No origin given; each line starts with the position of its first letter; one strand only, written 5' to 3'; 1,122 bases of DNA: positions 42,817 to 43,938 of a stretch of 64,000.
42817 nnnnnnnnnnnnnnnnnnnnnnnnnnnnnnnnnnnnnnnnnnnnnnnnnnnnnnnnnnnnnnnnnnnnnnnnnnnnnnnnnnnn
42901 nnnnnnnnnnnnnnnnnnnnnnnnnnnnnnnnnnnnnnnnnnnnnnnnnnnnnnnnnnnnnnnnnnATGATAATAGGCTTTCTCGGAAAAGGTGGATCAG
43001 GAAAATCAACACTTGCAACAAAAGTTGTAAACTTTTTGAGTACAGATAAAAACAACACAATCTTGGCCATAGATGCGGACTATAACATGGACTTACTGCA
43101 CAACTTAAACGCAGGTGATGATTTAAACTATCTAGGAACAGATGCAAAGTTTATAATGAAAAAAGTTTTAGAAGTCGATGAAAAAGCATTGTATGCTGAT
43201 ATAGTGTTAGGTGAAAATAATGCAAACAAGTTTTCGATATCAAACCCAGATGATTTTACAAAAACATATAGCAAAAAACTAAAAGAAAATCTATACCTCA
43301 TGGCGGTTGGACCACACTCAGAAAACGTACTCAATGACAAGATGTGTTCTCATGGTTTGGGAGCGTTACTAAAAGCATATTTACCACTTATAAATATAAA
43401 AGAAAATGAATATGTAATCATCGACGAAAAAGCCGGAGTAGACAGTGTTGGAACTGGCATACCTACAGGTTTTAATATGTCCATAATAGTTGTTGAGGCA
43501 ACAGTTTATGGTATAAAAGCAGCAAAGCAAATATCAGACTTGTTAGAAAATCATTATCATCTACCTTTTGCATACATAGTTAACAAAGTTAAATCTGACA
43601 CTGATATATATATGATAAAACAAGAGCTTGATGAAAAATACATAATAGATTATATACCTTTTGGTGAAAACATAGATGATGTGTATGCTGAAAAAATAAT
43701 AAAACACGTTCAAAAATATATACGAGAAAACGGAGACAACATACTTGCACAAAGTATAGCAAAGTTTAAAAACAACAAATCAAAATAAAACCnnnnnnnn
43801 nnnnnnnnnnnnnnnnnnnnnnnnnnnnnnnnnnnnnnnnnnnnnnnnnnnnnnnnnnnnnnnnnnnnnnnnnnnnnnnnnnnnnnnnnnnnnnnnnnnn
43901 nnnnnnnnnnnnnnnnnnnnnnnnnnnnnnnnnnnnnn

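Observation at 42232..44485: Fur/Zur-family locus with duplicated palindromic operator, an unannotated 32-aa Cys-rich peptide, a CooC-like P-loop ATPase and a ZIP transporter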

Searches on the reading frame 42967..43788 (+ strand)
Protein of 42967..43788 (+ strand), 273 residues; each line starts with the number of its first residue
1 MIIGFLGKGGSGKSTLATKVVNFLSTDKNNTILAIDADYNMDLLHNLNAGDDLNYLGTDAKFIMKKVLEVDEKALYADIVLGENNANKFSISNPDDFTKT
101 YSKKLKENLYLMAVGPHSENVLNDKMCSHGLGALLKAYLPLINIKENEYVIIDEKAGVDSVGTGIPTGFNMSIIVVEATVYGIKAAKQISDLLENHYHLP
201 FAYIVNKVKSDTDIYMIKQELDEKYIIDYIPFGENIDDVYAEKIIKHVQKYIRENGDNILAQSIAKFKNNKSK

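Call 7: search_protein_families(library=pfam, proteins=[window:42967-43788:+], max_evalue=0.01)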
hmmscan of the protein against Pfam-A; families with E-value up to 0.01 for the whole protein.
window:42967-43788:+ (273 aa): 4 families
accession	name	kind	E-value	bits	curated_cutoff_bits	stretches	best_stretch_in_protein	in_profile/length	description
PF01656.29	CbiA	-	1.8e-09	38.1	25.4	1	7-242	6-121/125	CobQ/CobB/MinD/ParA nucleotide binding domain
PF13614.12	AAA_31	-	8.9e-05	22.9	27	1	8-194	10-165/177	AAA domain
PF12641.12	Flavodoxin_3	-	0.00076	19.8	27.5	1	183-266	28-110/160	Flavodoxin domain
PF00931.28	NB-ARC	-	0.0075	16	23.5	0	2-23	20-41/248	NB-ARC domain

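Call 8: search_protein_families(library=ncbifam, proteins=[window:42967-43788:+], max_evalue=0.01)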
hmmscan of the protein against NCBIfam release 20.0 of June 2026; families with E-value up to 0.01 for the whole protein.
window:42967-43788:+ (273 aa): 10 families
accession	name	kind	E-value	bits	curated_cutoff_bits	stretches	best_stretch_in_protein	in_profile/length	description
TIGR01968.1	minD_bact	equivalog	4e-07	29.7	212.9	1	104-211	77-176/261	septum site-determining protein MinD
NF041546.1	ParA_partition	equivalog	1e-06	28.5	180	1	8-48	8-47/203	ParA family partition ATPase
TIGR01969.1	minD_arch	subfamily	0.00042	19.6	201.75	0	7-44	8-44/251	cell division ATPase MinD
NF009701.0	PRK13230.1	subfamily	0.00056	19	350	1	3-54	4-54/291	nitrogenase reductase-like protein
NF004018.0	PRK05480.1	equivalog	0.0011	18.4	180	1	1-42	7-47/210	uridine kinase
TIGR01252.1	acetolac_decarb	equivalog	0.0044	16.5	180.65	1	161-224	32-97/232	acetolactate decarboxylase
NF047398.1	AAA_KGGVGR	domain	0.0045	17.3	90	0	8-171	11-166/190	KGGVGR-motif variant AAA ATPase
TIGR00235.1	udk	equivalog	0.0054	16.4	220.3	0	1-42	7-47/207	uridine kinase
TIGR01287.1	nifH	equivalog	0.0074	15.6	394.35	0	3-53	3-52/275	nitrogenase iron protein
NF006743.0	PRK09270.1-2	equivalog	0.0082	15.2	227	0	2-57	30-76/217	nucleoside/nucleotide kinase family protein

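Call 12: find_homologous_proteins(query=window:42967-43788:+)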
Query window:42967-43788:+ (273 aa): 268 proteins with E <= 0.001 among 2013 candidates; the best 120 are listed.
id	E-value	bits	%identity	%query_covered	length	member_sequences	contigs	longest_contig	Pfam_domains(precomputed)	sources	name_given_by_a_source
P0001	1.3e-172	590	100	100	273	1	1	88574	PF01656.30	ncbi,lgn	-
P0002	5.3e-149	513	85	100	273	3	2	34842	PF01656.30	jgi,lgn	jgi:CO dehydrogenase maturation factor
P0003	1.7e-147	508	85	100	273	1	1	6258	PF01656.30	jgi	jgi:CO dehydrogenase nickel-insertion accessory protein CooC1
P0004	3.2e-145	500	83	100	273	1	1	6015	PF01656.30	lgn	-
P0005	4.7e-145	500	85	100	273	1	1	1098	PF01656.30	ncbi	-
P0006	9.9e-145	499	84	100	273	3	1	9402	PF01656.30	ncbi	-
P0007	2.3e-143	494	83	99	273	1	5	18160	PF01656.30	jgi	jgi:CO dehydrogenase nickel-insertion accessory protein CooC1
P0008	3.5e-141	487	82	100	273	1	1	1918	PF01656.30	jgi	-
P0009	1.7e-140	485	81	100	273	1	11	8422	PF01656.30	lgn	-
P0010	4.8e-140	484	81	99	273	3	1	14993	PF01656.30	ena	-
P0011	3.5e-138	477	79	99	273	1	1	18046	PF01656.30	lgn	-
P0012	1.2e-137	476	81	100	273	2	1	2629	PF01656.30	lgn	-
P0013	7.3e-135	467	81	98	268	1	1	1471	PF01656.30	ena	-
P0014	2.6e-129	448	75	98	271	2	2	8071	PF01656.30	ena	-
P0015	3.9e-123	428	73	99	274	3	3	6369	PF01656.30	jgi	jgi:CO dehydrogenase maturation factor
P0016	8.9e-110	384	65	99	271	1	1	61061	PF01656.30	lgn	-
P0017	3.4e-109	382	66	99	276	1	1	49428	PF01656.30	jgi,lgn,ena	-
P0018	5.2e-86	306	55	99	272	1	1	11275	PF01656.30,PF13614.13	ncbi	-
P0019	6.1e-81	290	53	99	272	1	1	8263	PF00142.25,PF01656.30,PF13614.13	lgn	-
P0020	9.1e-81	289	49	99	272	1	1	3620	PF01656.30,PF13614.13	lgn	-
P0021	1.4e-80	289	51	99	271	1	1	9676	PF01656.30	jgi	jgi:CO dehydrogenase maturation factor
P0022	1.4e-80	289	54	99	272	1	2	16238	PF00142.25,PF01656.30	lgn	-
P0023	2.2e-80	288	52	100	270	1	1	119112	PF00142.25,PF01656.30,PF13614.13,PF02374.22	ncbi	ncbi:MAG: AAA family ATPase [Patescibacteria group bacterium]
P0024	2.8e-80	288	52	100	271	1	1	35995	PF01656.30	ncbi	-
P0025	3.1e-80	288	51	100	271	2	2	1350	PF01656.30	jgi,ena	jgi:CO dehydrogenase nickel-insertion accessory protein CooC1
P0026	4.8e-80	287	51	100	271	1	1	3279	PF01656.30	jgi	jgi:CO dehydrogenase nickel-insertion accessory protein CooC1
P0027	8.3e-80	286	50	100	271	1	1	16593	PF01656.30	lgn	-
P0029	3.4e-77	278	51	100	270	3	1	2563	PF01656.30,PF13614.13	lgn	-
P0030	1.6e-76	275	50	99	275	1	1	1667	PF01656.30,PF13614.13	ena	-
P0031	2.4e-76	275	50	100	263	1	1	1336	PF01656.30,PF13614.13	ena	-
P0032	2.4e-76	275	49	100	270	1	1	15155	PF01656.30,PF13614.13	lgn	-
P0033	2.9e-76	275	51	100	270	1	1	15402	PF01656.30,PF13614.13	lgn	-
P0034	1.3e-75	272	50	100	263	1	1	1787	PF01656.30,PF13614.13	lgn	-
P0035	1.5e-59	220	42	99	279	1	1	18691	PF01656.30,PF13614.13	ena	-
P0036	1.6e-58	216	47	82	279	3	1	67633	PF01656.30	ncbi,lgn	-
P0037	9.3e-58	214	42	100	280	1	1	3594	PF01656.30,PF13614.13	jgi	-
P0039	1.2e-56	210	44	99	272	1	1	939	PF01656.30,PF00005.34,PF00009.34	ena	-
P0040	1.4e-56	210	48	83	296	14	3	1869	PF01656.30,PF13614.13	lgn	-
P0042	6.4e-56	208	44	98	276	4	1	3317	PF01656.30,PF13614.13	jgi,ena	jgi:CO dehydrogenase maturation factor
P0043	9.6e-56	207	48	84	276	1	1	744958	PF01656.30,PF13614.13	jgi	jgi:CO dehydrogenase maturation factor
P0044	1.2e-55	207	44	99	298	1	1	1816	PF01656.30,PF13614.13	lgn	-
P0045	1.3e-55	207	45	99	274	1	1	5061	PF00142.25,PF01656.30,PF13614.13,PF02374.22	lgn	-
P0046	1.5e-55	207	42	99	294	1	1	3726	PF01656.30,PF13614.13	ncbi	-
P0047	2.1e-55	206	47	83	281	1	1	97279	PF01656.30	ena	-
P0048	2.7e-55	206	49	81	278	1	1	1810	PF01656.30,PF13614.13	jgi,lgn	-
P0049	2.9e-55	206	42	99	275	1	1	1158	PF01656.30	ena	-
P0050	7.7e-55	204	46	92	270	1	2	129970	PF01656.30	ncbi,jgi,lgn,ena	-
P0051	1.2e-54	204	46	88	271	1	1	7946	PF01656.30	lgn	-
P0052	1.3e-54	204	45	88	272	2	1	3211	PF01656.30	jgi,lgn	jgi:CO dehydrogenase maturation factor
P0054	2.4e-54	203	44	90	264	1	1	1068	PF00142.25,PF01656.30,PF13614.13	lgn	-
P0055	2.5e-54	203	45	89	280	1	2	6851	PF01656.30,PF13614.13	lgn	-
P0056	3.5e-54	202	50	77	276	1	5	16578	PF01656.30,PF13614.13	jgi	jgi:CO dehydrogenase maturation factor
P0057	4.5e-54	202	42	99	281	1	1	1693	PF01656.30,PF02374.22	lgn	-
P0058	4.9e-54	202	42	99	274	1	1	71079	PF01656.30,PF13614.13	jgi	jgi:CO dehydrogenase maturation factor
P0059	5.9e-54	201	41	99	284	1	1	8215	PF01656.30,PF13614.13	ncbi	-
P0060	7.3e-54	201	43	99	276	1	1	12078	PF01656.30,PF13614.13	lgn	-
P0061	8.3e-54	201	43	99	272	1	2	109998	PF01656.30,PF13614.13,PF02374.22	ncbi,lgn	-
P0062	1.0e-53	201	41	99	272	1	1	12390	PF01656.30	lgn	-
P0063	1.1e-53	201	44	99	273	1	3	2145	PF01656.30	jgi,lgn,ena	-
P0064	1.1e-53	201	41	99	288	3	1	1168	PF01656.30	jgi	jgi:CO dehydrogenase maturation factor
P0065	2.2e-53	200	41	99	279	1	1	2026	PF01656.30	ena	-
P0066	2.8e-53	199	47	84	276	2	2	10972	PF01656.30,PF13614.13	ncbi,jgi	ncbi:MAG: hypothetical protein RI996_369 [Candidatus Parcubacteria bacterium]|jgi:CO dehydrogenase m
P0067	3.6e-53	199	48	78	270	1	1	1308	PF01656.30,PF00563.26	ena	-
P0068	3.6e-53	199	43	100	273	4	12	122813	PF01656.30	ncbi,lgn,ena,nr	ncbi:MAG: hypothetical protein KBC21_02415 [Candidatus Pacebacteria bacterium]|nr:hypothetical prote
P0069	4.0e-53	199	43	87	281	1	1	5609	PF01656.30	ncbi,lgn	-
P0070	4.8e-53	198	42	98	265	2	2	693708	PF01656.30,PF13614.13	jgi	jgi:CO dehydrogenase maturation factor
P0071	5.4e-53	198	45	84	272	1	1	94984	PF01656.30,PF13614.13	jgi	-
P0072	6.3e-53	198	50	77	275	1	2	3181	PF01656.30,PF13614.13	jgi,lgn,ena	-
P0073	1.7e-52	197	41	99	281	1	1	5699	PF01656.30,PF13614.13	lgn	-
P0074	3.4e-52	196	49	77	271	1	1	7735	PF00142.25,PF01656.30,PF13614.13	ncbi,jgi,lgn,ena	jgi:CO dehydrogenase maturation factor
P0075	3.5e-52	196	40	98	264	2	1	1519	PF01656.30,PF13614.13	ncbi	-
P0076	4.6e-52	195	40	99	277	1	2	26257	PF01656.30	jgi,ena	-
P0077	4.7e-52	195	45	86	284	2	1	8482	PF01656.30,PF13614.13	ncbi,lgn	-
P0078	4.8e-52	195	44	99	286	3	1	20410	PF01656.30,PF13614.13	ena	-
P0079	5.0e-52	195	45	84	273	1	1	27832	PF01656.30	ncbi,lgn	-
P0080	6.6e-52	195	40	98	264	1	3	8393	PF01656.30,PF13614.13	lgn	-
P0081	7.8e-52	194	44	84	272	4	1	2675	PF01656.30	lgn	-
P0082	1.3e-51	194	40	99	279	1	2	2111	PF01656.30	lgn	-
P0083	1.6e-51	193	43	89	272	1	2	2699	PF01656.30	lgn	-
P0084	1.7e-51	193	45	84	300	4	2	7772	PF01656.30,PF13614.13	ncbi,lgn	-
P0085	1.8e-51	193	46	86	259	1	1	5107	PF01656.30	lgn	-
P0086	3.0e-51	193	40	100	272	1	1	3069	PF01656.30,PF13614.13,PF02374.22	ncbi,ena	-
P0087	3.1e-51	193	42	77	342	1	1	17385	PF01656.30,PF13614.13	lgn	-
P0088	3.1e-51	193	44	78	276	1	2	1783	PF01656.30,PF13614.13,PF02374.22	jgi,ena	jgi:CO dehydrogenase maturation factor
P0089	3.7e-51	192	41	100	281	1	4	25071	PF01656.30,PF13614.13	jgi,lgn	jgi:CO dehydrogenase nickel-insertion accessory protein CooC1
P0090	5.0e-51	192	42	99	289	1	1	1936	PF01656.30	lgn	-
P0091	5.2e-51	192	40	99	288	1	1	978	PF01656.30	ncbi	-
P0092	5.6e-51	192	44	88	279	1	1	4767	PF10609.16,PF01656.30,PF13614.13,PF02374.22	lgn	-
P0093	6.6e-51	191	41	89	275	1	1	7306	PF01656.30,PF13614.13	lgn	-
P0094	8.0e-51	191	42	84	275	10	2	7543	PF01656.30,PF13614.13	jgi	jgi:CO dehydrogenase maturation factor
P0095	8.0e-51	191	46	78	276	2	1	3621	PF01656.30,PF13614.13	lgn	-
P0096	8.0e-51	191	41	100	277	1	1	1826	PF01656.30,PF13614.13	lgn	-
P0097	1.1e-50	191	39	98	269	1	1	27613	PF00142.25,PF01656.30,PF13614.13,PF02374.22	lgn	-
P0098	1.2e-50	191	45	78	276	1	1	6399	PF00142.25,PF01656.30,PF13614.13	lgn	-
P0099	1.3e-50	190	45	79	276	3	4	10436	PF01656.30,PF13614.13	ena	-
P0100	1.3e-50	190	39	99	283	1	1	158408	PF00142.25,PF10609.16,PF01656.30,PF13614.13,PF02374.22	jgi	-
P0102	3.0e-50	189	39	98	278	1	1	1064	PF01656.30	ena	-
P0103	3.2e-50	189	41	95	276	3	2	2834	PF01656.30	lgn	-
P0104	4.0e-50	189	47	81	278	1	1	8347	PF01656.30,PF13614.13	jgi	jgi:CO dehydrogenase maturation factor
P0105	5.1e-50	189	45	83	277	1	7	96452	PF01656.30,PF13614.13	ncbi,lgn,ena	-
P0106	6.3e-50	188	45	86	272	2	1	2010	PF01656.30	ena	-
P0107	6.9e-50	188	39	100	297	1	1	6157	PF01656.30,PF13614.13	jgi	jgi:CO dehydrogenase maturation factor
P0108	8.2e-50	188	45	78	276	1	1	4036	PF01656.30,PF13614.13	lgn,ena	-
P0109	9.8e-50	188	42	99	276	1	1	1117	PF01656.30,PF13614.13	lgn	-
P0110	1.3e-49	187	41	99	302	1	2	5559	PF01656.30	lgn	-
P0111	1.4e-49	187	39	99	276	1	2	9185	PF01656.30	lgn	-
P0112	1.6e-49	187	42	99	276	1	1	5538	PF01656.30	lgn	-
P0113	1.8e-49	187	46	76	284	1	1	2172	PF00142.25,PF01656.30,PF13614.13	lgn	-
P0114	2.1e-49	187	40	99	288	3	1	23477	PF01656.30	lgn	-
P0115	2.2e-49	186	39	100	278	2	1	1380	PF10609.16,PF01656.30,PF13614.13,PF02374.22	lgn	-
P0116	2.8e-49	186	46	78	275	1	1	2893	PF01656.30,PF13614.13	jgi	jgi:CO dehydrogenase maturation factor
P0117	3.1e-49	186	40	99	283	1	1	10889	PF01656.30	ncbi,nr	ncbi:MAG: hypothetical protein FGM57_03570 [Candidatus Taylorbacteria bacterium]|nr:hypothetical pro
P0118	3.1e-49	186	43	98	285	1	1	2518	PF01656.30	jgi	jgi:CO dehydrogenase maturation factor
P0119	3.3e-49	186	41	100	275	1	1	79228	PF01656.30,PF02374.22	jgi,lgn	-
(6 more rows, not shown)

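Call 13: find_encoding_contigs(protein=P0002, flank=3000, max_places=2)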
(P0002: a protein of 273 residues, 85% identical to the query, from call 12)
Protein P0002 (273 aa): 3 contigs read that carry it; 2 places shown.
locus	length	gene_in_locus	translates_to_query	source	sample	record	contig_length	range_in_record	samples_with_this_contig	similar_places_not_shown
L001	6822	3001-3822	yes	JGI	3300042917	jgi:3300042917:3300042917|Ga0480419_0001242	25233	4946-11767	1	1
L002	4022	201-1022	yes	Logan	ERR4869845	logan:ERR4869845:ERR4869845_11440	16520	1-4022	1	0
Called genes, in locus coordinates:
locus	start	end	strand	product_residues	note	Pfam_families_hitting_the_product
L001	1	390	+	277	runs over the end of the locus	-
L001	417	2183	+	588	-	PF07836:DmpG_comm (faint)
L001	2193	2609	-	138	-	PF01475:FUR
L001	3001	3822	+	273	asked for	PF01656:CbiA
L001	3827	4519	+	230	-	PF02535:Zip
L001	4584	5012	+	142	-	PF02600:DsbB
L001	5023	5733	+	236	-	PF13462:Thioredoxin_4, PF01323:DSBA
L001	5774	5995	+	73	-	-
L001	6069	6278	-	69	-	-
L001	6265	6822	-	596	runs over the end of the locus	PF13522:GATase_6, PF13537:GATase_7, PF00733:Asn_synthase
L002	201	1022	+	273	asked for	PF01656:CbiA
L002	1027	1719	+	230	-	PF02535:Zip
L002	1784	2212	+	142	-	PF02600:DsbB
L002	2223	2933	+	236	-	PF13462:Thioredoxin_4, PF01323:DSBA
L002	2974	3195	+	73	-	-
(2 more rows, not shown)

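Call 14: find_encoding_contigs(protein=P0016, flank=3000, max_places=2)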
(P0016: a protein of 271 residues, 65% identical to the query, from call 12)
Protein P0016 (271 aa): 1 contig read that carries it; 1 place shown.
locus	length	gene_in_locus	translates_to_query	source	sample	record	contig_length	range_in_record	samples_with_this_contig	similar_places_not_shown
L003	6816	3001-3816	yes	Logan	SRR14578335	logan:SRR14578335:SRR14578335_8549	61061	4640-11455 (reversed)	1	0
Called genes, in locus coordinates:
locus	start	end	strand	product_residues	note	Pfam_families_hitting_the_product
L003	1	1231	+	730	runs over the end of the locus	PF01751:Toprim, PF01131:Topoisom_bac, PF01396:Zn_ribbon_Top1, PF13368:Toprim_C_rpt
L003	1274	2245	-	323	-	PF02195:ParB_N, PF17762:HTH_ParB, PF23552:ParB_C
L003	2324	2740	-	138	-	PF01475:FUR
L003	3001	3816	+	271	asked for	PF01656:CbiA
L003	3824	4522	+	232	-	PF02535:Zip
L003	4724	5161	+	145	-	PF02600:DsbB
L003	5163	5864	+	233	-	PF13462:Thioredoxin_4, PF01323:DSBA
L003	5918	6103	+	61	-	-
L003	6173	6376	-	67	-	-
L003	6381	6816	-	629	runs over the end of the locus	PF13522:GATase_6, PF13537:GATase_7, PF00733:Asn_synthase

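Call 15: find_encoding_contigs(protein=P0017, flank=3000, max_places=2)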
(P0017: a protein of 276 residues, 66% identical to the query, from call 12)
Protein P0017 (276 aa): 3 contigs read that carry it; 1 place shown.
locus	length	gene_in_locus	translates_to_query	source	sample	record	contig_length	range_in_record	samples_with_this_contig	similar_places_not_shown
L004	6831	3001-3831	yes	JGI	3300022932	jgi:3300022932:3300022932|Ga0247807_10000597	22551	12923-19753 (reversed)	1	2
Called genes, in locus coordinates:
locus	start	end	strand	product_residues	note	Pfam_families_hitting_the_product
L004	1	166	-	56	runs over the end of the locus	-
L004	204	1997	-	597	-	PF08439:Peptidase_M3_N, PF01432:Peptidase_M3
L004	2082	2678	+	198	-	-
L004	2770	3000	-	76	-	-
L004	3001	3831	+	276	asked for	PF01656:CbiA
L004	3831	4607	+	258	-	PF03372:Exo_endo_phos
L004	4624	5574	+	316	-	PF00303:Thymidylat_synt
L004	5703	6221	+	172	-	PF00186:DHFR_1, PF01872:RibD_C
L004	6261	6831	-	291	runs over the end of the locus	PF02557:VanY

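Call 16: find_encoding_contigs(protein=P0023, flank=3000, max_places=2)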
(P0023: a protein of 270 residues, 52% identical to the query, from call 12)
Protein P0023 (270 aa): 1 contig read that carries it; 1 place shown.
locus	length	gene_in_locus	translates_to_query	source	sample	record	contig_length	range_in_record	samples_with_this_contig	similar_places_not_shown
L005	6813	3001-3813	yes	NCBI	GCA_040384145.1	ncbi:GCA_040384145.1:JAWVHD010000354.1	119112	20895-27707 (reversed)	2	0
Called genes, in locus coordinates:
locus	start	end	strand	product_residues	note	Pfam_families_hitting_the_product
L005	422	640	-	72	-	PF01323:DSBA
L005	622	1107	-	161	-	-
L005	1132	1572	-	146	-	PF02600:DsbB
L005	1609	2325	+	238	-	PF02535:Zip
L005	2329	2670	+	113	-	PF01475:FUR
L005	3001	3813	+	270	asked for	PF00142:Fer4_NifH (faint), PF01656:CbiA, PF02374:ArsA_ATPase (faint), PF13614:AAA_31 (weak)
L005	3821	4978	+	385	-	PF07907:YibE_F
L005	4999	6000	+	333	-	PF02195:ParB_N, PF17762:HTH_ParB, PF23552:ParB_C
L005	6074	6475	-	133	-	-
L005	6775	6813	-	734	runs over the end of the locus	PF01751:Toprim, PF01131:Topoisom_bac, PF01396:Zn_ribbon_Top1, PF13368:Toprim_C_rpt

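Call 23: find_related_loci(query=A1, collection=genome_contigs, flank=3000)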
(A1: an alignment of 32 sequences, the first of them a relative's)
Query A1 (273 aa) in genome_contigs; peptide patterns used: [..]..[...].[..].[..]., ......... (x = any residue, [..] = any of these).
301 stretches matched a pattern; 252 encode a relative of the query (tblastn E <= 1e-3); the best 80 are kept; 80 distinct loci.
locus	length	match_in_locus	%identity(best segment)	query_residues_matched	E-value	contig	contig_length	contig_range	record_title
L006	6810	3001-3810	82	1-270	4e-148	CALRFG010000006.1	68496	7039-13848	MAG: Candidatus Nomurabacteria bacterium isolate ZE-17mar17-71 genome assembly, contig: ZE-13mar17-C181, whole genome sh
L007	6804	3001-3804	74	1-268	2e-135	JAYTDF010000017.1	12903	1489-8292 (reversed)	MAG: Candidatus Parcubacteria bacterium isolate GFS_1662 GFS_1662_16, whole genome shotgun sequence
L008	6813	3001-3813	73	1-271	6e-130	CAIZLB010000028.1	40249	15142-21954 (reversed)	uncultured bacterium isolate Loc080925-6m_bin-0369 genome assembly, contig: bin-0369:28/57, whole genome shotgun sequenc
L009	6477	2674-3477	55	1-271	4e-94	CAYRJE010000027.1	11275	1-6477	MAG TPA_asm: uncultured Candidatus Saccharibacteria bacterium isolate SRP285395_co2_367 genome assembly, contig: NODE_89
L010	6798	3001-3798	51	4-272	1e-84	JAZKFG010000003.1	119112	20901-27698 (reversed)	MAG: Patescibacteria group bacterium isolate DC_HB_02_SPN181219-bin067_1 DCHB02SPN_B067_1_000000000003, whole genome sho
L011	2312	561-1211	51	1-219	3e-68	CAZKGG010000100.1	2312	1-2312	MAG TPA_asm: uncultured Candidatus Saccharibacteria bacterium isolate SRP342105_co2_44 genome assembly, contig: NODE_715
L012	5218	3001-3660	47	1-224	9e-66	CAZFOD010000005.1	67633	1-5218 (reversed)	MAG TPA_asm: uncultured Candidatus Saccharibacteria bacterium isolate SRP150892_co2_66 genome assembly, contig: NODE_392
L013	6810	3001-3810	43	1-268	3e-62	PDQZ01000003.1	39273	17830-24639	MAG: Candidatus Campbellbacteria bacterium isolate DOLZORAL124_30_42 DolZOral124_scaffold_1382, whole genome shotgun seq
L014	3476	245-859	49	1-208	4e-62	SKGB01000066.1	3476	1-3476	MAG: Candidatus Nomurabacteria bacterium isolate CSBr16_119 CSBr16-51709, whole genome shotgun sequence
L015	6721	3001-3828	42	1-271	3e-59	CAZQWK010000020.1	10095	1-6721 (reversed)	MAG TPA_asm: uncultured Candidatus Saccharibacteria bacterium isolate SRP237667_co1_232 genome assembly, contig: NODE_21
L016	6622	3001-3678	47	1-228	4e-59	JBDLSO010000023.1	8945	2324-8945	MAG: Candidatus Parcubacteria bacterium isolate king_2019_sw_WHONDRS-S19S_0016_AN_bin.2 scaffold_000122, whole genome sh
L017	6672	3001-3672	45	1-229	1e-58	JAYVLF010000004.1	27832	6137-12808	MAG: Candidatus Paceibacterota bacterium isolate GL54_UP_metabat_24 GL54_UP_metabat_24_3, whole genome shotgun sequence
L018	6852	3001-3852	41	1-272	5e-58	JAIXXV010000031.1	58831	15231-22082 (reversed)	MAG: bacterium isolate D4_MAG_00069 pond_D4_MAG_00069_000000000010, whole genome shotgun sequence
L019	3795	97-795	43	1-237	2e-57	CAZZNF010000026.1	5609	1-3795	MAG TPA_asm: uncultured Candidatus Saccharibacteria bacterium isolate SRP285395_co1_208 genome assembly, contig: NODE_26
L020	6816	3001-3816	43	1-270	3e-57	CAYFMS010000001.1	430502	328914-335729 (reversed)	MAG TPA_asm: uncultured Gammaproteobacteria bacterium isolate ERP019367_co1_75 genome assembly, contig: NODE_26_length_4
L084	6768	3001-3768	36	1-254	8e-45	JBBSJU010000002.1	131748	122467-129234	MAG: Candidatus Paceibacteria bacterium isolate LS4_metabat2.077 LS4_metabat2.077_K_3284052_L_131748_cov_10.8192, whole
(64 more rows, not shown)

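Call 27: find_related_loci(query=A1, collection=metagenome_contigs, flank=2500)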
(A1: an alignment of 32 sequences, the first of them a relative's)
Query A1 (273 aa) in metagenome_contigs; peptide patterns used: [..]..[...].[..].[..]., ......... (x = any residue, [..] = any of these).
359 stretches matched a pattern; 259 encode a relative of the query (tblastn E <= 1e-3); the best 80 are kept; 80 distinct loci.
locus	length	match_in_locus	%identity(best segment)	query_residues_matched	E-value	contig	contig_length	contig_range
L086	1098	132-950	85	1-273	5e-168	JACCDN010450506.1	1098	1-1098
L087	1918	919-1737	82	1-273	2e-159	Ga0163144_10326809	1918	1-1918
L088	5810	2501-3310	66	1-271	3e-116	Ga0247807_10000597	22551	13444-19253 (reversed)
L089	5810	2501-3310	52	1-272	4e-88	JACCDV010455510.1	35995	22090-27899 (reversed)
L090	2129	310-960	51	1-219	9e-69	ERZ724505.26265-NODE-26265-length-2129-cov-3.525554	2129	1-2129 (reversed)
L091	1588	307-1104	44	1-271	3e-66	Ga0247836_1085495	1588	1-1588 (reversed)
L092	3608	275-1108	41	1-271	1e-59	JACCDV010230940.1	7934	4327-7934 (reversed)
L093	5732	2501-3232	46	1-252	4e-59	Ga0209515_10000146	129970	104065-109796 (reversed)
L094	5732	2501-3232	46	1-252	4e-59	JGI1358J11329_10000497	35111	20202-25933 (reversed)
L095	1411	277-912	49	1-221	3e-62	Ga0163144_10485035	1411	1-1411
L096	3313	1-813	40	1-270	1e-58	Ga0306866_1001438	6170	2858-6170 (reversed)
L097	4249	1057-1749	45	1-235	1e-58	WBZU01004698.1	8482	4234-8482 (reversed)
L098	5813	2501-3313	40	1-270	1e-58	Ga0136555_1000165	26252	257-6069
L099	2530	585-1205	50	1-211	5e-58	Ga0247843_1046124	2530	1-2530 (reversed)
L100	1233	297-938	46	1-217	1e-60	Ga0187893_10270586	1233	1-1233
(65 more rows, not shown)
